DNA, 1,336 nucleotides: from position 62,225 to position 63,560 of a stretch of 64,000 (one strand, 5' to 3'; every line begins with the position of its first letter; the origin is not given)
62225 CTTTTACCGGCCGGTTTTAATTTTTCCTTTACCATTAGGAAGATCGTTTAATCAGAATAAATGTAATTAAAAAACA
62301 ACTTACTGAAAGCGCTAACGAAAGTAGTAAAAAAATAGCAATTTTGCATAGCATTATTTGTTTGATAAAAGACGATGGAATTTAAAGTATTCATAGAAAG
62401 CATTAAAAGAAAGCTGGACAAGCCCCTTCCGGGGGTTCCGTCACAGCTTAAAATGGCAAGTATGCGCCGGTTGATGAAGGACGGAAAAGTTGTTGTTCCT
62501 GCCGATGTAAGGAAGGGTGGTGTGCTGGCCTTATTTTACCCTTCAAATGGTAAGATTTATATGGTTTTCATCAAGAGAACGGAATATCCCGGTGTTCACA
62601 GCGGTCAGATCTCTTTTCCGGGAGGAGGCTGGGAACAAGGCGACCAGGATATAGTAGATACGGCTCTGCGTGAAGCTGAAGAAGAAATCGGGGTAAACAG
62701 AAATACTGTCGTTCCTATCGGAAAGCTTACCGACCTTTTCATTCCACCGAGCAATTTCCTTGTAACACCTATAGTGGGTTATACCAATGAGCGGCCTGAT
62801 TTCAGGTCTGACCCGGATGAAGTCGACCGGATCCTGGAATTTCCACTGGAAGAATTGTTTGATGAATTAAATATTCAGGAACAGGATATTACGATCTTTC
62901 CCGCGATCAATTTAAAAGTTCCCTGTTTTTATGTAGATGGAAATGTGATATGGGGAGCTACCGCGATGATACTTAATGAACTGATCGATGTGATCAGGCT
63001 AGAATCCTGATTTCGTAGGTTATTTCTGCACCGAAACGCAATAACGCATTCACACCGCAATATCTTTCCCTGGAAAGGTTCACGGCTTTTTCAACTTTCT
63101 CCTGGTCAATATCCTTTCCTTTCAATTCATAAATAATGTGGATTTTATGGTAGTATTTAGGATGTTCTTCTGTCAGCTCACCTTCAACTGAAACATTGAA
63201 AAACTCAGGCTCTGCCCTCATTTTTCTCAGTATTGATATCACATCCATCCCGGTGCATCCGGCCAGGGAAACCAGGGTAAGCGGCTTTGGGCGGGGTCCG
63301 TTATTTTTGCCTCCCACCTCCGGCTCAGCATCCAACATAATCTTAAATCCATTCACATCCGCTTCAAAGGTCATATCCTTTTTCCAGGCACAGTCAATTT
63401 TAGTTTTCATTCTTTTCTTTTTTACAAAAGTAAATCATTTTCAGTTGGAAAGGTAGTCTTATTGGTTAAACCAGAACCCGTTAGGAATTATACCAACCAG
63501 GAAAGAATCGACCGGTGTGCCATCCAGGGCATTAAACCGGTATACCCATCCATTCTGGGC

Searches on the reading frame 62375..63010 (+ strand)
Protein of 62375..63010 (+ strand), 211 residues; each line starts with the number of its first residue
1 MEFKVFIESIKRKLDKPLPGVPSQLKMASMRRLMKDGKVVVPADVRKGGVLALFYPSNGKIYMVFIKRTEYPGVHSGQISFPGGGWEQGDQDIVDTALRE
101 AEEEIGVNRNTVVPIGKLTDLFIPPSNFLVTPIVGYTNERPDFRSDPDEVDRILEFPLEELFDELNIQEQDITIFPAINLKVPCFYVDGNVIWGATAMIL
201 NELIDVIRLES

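Call 78: search_protein_families(library=pfam, proteins=[window:62375-63010:+], max_evalue=0.001)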
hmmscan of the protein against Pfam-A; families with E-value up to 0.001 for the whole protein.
window:62375-63010:+ (211 aa): 1 family
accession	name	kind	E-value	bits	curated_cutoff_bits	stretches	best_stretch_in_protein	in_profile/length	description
PF00293.34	NUDIX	-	2.1e-13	50.8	21.1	1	48-171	4-127/134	NUDIX domain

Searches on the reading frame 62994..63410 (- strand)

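Call 78: search_protein_families(library=pfam, proteins=[window:62994-63410:-], max_evalue=0.001)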
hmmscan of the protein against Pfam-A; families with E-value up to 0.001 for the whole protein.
window:62994-63410:- (138 aa): 1 family
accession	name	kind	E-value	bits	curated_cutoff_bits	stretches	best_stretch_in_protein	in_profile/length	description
PF02566.24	OsmC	-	2.7e-16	60.3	27.5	1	34-132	1-99/100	OsmC-like protein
